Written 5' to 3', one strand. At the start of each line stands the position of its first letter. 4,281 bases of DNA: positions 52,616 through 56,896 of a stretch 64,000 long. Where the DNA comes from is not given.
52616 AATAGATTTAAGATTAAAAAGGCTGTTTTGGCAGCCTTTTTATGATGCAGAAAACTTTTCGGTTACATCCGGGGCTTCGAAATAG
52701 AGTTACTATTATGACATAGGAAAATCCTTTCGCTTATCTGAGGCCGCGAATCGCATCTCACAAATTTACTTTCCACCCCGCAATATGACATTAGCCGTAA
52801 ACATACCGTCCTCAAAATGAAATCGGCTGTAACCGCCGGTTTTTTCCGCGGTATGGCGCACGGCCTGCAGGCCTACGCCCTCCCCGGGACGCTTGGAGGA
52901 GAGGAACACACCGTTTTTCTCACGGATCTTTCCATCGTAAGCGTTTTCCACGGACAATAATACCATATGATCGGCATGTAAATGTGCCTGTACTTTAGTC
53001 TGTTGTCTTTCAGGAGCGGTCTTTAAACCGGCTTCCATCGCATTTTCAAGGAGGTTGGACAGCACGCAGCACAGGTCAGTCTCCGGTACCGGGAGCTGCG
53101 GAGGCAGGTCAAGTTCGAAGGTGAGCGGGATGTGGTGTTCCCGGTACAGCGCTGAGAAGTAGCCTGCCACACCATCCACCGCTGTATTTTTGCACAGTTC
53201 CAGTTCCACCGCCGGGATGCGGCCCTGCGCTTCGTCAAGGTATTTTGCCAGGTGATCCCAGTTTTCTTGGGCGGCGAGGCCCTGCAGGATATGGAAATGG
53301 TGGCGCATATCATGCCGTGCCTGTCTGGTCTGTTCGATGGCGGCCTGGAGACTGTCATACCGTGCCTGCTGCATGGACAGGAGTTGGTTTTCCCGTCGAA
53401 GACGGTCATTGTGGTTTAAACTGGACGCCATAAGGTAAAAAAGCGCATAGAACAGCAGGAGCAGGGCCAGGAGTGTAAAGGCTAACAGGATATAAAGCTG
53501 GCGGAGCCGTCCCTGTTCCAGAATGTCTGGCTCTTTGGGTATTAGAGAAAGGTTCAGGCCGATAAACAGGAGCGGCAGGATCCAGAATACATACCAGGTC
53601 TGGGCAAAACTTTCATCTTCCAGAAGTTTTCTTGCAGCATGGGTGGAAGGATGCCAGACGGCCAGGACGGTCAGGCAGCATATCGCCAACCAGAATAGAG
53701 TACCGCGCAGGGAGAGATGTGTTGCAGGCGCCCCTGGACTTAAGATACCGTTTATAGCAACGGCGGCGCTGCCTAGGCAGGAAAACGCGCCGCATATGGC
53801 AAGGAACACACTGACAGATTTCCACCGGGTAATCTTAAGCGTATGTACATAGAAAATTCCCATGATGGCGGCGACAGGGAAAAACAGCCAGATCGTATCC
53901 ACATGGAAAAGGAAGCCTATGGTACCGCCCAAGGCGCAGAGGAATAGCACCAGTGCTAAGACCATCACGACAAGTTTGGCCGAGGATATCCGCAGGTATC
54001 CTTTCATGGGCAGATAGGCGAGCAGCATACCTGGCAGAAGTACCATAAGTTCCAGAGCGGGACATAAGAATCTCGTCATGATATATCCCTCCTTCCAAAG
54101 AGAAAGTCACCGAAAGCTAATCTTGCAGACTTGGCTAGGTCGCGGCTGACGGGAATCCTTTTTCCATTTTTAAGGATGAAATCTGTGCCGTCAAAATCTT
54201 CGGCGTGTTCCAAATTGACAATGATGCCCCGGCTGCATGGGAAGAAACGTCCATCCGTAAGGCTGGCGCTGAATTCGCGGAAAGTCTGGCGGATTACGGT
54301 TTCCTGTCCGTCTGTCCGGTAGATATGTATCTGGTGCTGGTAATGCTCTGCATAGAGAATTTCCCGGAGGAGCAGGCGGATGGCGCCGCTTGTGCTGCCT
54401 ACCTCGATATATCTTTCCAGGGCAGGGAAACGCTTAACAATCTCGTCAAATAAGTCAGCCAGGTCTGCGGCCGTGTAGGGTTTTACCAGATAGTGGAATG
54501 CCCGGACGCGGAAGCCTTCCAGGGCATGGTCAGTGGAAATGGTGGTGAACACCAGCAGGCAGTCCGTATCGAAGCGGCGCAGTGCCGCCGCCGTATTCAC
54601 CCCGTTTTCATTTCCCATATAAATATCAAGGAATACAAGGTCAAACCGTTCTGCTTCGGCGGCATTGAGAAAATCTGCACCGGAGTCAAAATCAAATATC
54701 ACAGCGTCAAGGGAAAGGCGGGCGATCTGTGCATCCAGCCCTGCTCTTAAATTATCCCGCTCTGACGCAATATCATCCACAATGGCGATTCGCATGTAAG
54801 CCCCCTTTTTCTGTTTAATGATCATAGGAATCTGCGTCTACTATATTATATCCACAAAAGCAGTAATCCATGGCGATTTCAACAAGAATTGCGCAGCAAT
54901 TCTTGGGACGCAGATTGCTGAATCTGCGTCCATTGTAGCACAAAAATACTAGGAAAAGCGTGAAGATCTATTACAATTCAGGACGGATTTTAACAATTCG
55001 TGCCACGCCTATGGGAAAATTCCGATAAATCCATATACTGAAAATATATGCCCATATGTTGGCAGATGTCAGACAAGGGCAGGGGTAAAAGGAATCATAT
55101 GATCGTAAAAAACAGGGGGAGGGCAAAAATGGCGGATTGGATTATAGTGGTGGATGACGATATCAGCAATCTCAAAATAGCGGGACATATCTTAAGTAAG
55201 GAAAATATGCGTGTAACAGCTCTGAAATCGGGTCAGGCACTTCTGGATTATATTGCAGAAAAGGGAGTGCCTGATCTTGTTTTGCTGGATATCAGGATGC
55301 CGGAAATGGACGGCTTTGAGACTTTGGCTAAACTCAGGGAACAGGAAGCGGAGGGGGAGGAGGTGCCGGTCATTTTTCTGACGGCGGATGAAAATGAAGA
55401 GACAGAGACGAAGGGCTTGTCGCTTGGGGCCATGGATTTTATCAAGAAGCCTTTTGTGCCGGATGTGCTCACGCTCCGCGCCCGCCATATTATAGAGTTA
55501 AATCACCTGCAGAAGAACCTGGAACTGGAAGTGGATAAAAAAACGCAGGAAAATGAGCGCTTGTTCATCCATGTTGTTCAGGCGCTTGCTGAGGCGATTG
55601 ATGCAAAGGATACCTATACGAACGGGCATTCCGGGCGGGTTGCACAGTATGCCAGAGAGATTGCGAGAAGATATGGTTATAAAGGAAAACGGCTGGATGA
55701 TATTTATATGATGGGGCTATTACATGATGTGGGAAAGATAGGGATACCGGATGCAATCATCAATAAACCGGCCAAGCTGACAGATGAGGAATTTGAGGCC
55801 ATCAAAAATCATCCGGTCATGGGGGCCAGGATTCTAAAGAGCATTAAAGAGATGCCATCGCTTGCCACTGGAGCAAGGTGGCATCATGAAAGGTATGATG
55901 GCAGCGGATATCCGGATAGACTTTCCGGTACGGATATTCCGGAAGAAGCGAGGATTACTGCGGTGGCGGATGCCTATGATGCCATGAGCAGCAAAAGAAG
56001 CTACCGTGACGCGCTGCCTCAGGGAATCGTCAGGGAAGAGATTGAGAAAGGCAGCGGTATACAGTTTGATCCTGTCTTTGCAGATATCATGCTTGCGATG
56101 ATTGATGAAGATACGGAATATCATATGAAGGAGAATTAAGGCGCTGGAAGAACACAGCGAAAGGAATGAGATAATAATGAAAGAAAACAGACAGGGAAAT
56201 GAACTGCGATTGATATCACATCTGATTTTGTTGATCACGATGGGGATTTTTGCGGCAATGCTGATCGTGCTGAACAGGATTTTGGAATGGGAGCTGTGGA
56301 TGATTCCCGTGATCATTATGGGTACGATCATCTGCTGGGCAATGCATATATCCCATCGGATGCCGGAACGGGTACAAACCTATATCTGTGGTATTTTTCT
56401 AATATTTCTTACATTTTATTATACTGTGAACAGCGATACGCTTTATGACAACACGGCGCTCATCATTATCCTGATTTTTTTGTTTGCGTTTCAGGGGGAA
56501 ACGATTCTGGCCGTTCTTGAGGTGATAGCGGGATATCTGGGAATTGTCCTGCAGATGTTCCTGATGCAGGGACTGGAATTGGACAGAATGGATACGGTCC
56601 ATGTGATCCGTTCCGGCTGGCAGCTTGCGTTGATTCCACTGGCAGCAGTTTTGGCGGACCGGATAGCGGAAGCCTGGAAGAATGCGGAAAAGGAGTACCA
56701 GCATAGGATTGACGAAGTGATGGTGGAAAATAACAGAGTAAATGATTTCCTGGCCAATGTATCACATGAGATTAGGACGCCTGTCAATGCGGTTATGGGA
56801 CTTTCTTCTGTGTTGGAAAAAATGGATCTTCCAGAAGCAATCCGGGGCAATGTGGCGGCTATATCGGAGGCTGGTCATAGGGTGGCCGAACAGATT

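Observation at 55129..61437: Phosphorelay linking a DegV (fatty-acid-binding fold) hybrid kinase to an HD-GYP phosphodiesterase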

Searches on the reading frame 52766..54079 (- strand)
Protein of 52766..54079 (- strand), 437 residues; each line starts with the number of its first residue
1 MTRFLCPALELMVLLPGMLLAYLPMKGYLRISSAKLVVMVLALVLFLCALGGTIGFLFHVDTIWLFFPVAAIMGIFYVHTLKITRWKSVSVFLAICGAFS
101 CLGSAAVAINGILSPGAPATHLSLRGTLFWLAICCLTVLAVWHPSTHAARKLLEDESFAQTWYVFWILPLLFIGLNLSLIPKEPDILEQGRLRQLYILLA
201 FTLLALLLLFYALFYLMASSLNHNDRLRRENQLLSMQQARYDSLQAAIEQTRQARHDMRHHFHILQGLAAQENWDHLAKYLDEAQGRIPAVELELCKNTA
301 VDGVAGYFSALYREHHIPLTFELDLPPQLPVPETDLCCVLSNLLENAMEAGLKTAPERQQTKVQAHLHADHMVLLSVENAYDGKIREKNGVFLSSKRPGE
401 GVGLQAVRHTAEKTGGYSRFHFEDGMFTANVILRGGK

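Call 3: search_protein_families(library=pfam, proteins=[window:52766-54079:-], max_evalue=0.01)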
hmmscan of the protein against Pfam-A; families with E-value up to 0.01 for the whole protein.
window:52766-54079:- (437 aa): 2 families
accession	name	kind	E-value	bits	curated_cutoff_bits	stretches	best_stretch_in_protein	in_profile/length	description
PF14501.12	HATPase_c_5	-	1.5e-13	51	22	1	334-433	4-101/102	GHKL domain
PF02518.31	HATPase_c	-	0.00016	22.5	26.4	1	334-420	4-93/111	Histidine kinase-, DNA gyrase B-, and HSP90-like ATPase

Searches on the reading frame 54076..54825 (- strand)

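Call 3: search_protein_families(library=pfam, proteins=[window:54076-54825:-], max_evalue=0.01)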
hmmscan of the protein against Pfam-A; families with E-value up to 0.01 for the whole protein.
window:54076-54825:- (249 aa): 2 families
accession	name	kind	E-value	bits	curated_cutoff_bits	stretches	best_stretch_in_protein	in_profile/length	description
PF00072.30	Response_reg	-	3.1e-14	53.5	30.2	1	13-124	1-108/111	Response regulator receiver domain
PF04397.21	LytTR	-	1.3e-13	51.5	22.6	1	149-235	4-94/98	LytTr DNA-binding domain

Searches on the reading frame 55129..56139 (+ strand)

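Call 3: search_protein_families(library=pfam, proteins=[window:55129-56139:+], max_evalue=0.01)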
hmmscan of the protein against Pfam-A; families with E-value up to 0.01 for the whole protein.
window:55129-56139:+ (336 aa): 4 families
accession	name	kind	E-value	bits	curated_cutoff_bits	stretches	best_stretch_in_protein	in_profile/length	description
PF13487.12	HD_5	-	1.2e-33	116.7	27.2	1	152-315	2-168/170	HD domain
PF00072.30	Response_reg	-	2.7e-28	98.8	30.2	1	5-117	1-109/111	Response regulator receiver domain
PF01966.28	HD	-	1.9e-24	86.6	22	1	166-286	3-116/116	HD domain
PF08668.18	HDOD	-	4.3e-07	30.1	22.9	1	165-220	96-149/196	HDOD domain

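Call 4: search_protein_families(library=ncbifam, proteins=[window:55129-56139:+], max_evalue=0.01)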
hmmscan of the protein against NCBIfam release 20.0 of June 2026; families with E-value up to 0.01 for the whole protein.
window:55129-56139:+ (336 aa): 102 families (the best 25 are shown)
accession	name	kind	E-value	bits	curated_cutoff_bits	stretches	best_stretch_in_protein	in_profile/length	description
NF053512.1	nitric_RR_NosR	exception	5.4e-54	183.8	400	2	134-330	162-359/422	response regulator c-di-GMP phosphodiesterase, NosR family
NF007135.0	PRK09581.1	equivalog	2.7e-24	85.8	474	1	1-139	1-137/457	PleD family two-component system response regulator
NF053854.1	RespRegPhoBBctds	equivalog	6.2e-21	74.8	270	1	5-150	1-143/225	two-component system response regulator PhoB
NF008296.0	PRK11083.1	equivalog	4e-20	72.2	273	1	4-126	5-122/228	two-component system response regulator CreB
NF041880.1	EPS_EpsF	equivalog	8.4e-20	70.7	900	1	8-145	1-136/492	response regulator EpsF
NF045944.1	ResRegRpaBCyano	equivalog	2.5e-19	69.6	330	1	6-129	1-119/229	response regulator transcription factor RpaB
NF040689.1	MtrAB_MtrA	equivalog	2.8e-19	69.4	300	1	5-133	1-124/219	MtrAB system response regulator MtrA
NF033117.2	vanR_ACDEGLN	exception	3e-19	69.5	350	1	5-141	1-130/226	VanR-ABDEGLN family response regulator transcription factor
TIGR02154.1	PhoB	equivalog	3.5e-19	69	296.2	1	1-123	1-121/226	phosphate regulon transcriptional regulator PhoB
NF040534.1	resp_reg_YycF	equivalog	4.3e-19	68.7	340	1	5-156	3-144/231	response regulator YycF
NF008469.0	PRK11361.1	equivalog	4.8e-19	68.4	714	1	4-131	6-129/461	acetoacetate metabolism transcriptional regulator AtoC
NF012227.0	AdeR_RR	equivalog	1e-18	67.7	340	1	4-129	13-133/239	efflux system response regulator transcription factor AdeR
NF033120.0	vanR_FM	exception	4e-18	65.9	460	1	5-132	6-132/231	vancomycin resistance response regulator transcription factor, VanR-F/VanR-M family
NF011874.0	PRK15347.1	equivalog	5.4e-18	64.4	852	1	5-140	693-827/921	two component system sensor kinase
NF007005.1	PRK09468.1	equivalog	4.5e-17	62.3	331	1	4-123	5-120/237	osmolarity response regulator transcription factor OmpR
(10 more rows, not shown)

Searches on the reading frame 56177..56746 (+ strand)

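Call 29: search_protein_families(library=pfam, proteins=[window:56177-56746:+], max_evalue=5)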
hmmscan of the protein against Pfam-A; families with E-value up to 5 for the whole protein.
window:56177-56746:+ (190 aa): 2 families
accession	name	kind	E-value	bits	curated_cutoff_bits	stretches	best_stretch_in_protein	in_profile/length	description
PF01925.25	TauE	-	0.07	13.2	32.6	1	17-136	42-164/237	Sulfite exporter TauE/SafE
PF07690.21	MFS_1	-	2.6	7.3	33.4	1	16-111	212-311/347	Major Facilitator Superfamily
